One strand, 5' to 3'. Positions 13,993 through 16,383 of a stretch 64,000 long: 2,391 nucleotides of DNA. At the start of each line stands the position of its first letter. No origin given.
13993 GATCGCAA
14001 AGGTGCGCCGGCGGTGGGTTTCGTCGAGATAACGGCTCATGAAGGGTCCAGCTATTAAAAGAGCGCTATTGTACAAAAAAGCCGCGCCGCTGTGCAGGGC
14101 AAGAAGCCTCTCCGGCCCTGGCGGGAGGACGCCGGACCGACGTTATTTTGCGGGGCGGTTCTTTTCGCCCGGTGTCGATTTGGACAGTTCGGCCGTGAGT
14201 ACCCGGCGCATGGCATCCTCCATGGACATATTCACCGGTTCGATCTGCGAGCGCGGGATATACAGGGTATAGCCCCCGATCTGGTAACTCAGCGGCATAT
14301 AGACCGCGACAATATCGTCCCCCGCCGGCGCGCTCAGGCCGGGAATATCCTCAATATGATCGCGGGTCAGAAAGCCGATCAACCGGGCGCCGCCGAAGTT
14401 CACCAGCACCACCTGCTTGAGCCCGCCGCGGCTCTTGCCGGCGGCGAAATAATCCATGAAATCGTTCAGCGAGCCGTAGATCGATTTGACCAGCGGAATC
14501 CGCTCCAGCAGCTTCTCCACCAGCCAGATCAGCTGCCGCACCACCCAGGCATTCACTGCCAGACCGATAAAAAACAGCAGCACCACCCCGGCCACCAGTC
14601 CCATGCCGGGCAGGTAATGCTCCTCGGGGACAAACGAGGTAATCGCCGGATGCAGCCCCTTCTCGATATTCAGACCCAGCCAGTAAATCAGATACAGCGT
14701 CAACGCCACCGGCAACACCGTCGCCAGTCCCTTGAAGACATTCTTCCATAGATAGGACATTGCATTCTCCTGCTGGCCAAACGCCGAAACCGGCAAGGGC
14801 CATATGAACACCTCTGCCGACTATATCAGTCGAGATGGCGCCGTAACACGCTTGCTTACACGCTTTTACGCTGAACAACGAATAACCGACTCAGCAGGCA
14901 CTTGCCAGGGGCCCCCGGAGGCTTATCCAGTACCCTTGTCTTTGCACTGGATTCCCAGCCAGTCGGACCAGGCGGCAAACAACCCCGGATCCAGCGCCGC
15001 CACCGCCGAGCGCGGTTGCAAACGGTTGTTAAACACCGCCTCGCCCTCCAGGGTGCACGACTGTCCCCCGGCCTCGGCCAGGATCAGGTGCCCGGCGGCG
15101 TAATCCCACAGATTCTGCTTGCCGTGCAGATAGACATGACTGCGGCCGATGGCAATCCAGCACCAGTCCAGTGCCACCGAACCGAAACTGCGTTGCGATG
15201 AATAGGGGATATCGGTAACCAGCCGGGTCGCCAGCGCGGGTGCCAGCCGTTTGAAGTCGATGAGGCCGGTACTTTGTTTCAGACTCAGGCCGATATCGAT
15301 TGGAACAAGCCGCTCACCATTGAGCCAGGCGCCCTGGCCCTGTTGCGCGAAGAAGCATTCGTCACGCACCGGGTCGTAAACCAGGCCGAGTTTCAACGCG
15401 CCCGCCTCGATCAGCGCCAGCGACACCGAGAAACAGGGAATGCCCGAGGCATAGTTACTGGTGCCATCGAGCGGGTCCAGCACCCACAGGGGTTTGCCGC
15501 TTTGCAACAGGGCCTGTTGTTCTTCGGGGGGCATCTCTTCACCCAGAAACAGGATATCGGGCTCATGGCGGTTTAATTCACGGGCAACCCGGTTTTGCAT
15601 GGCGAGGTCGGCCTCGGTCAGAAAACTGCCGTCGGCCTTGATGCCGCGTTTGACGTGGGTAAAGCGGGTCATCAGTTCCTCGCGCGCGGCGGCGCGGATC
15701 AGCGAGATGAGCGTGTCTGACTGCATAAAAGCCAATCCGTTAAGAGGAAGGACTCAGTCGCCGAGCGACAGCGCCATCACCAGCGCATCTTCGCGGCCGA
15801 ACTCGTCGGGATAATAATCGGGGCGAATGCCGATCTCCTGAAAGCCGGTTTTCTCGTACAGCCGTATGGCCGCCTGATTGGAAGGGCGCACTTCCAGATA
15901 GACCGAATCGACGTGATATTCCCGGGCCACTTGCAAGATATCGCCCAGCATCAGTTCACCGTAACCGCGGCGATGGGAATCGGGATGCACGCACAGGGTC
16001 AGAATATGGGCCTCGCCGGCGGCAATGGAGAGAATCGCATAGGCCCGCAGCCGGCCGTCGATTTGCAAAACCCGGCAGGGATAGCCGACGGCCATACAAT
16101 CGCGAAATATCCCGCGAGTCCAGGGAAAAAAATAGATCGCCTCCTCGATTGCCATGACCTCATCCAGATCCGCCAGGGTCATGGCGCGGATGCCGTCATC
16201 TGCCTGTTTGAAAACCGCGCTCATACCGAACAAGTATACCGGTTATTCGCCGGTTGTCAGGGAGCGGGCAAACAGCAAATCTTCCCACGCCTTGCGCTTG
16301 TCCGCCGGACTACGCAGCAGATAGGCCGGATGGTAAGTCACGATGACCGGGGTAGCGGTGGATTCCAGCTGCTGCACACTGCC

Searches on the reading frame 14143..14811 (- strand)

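Call 35: search_protein_families(library=pfam, proteins=[window:14143-14811:-], max_evalue=0.001)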
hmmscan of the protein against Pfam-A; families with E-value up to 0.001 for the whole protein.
window:14143-14811:- (222 aa): 1 family
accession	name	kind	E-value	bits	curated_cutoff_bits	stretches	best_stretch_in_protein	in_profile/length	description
PF04367.18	DUF502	-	6.5e-26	90.8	23.8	1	74-180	2-107/107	Protein of unknown function (DUF502)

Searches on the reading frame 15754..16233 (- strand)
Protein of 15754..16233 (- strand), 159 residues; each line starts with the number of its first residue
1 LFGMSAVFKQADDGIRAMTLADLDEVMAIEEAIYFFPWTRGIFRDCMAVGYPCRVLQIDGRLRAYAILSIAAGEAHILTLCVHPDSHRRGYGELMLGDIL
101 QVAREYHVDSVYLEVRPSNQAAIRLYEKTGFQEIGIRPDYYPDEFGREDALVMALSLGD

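Call 35: search_protein_families(library=pfam, proteins=[window:15754-16233:-], max_evalue=0.001)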
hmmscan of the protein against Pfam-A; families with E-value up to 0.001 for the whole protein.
window:15754-16233:- (159 aa): 6 families
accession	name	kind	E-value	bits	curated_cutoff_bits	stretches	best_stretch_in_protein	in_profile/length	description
PF00583.31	Acetyltransf_1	-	2e-16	60.7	20.7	1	26-131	4-116/116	Acetyltransferase (GNAT) family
PF13508.13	Acetyltransf_7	-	2.5e-10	41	27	1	55-133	7-84/84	Acetyltransferase (GNAT) domain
PF08445.16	FR47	-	3.2e-09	37.1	22.1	1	75-134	22-80/86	FR47-like protein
PF13673.13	Acetyltransf_10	-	7.2e-09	36.1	23.6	1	55-135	35-111/128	Acetyltransferase (GNAT) domain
PF13302.13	Acetyltransf_3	-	1e-06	29.9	25.4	1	78-132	83-138/138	Acetyltransferase (GNAT) domain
PF13420.13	Acetyltransf_4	-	4e-05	24.1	24.3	1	59-141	57-144/155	Acetyltransferase (GNAT) domain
